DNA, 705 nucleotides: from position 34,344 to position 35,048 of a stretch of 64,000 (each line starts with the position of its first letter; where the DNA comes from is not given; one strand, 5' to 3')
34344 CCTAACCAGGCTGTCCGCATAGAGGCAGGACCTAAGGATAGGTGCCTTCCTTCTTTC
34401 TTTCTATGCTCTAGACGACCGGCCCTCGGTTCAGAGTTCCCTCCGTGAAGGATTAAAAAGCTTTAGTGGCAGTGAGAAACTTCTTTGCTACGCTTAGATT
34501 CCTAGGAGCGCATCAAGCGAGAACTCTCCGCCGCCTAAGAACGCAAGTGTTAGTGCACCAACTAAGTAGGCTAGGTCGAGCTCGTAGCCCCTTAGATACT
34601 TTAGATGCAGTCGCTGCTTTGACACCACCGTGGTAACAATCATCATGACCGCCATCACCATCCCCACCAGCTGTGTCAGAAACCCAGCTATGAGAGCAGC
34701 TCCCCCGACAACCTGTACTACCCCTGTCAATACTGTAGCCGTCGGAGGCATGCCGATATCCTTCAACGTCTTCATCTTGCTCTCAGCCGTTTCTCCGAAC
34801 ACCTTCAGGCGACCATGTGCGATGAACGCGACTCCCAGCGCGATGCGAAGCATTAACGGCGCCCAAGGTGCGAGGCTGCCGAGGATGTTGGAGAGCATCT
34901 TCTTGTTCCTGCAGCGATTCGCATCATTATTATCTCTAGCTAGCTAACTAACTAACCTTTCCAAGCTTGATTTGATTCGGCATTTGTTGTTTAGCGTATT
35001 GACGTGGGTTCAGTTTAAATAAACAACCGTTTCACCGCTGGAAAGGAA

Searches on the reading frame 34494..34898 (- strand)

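Call 60: search_protein_families(library=pfam, proteins=[window:34494-34898:-], max_evalue=0.001)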
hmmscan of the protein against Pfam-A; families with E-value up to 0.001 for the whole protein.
window:34494-34898:- (134 aa): 4 families
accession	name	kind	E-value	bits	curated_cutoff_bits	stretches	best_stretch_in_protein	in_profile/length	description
PF07681.17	DoxX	-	7.2e-17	62.2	23.6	1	14-92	2-82/85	DoxX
PF04173.18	DoxD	-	3.5e-05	24.2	22.7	1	54-132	67-144/167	TQO small subunit DoxD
PF13564.11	DoxX_2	-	0.00029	21.4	26.3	1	18-92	3-79/103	DoxX-like family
PF07291.16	MauE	-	0.00077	20.2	27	1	12-92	3-86/128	Methylamine utilisation protein MauE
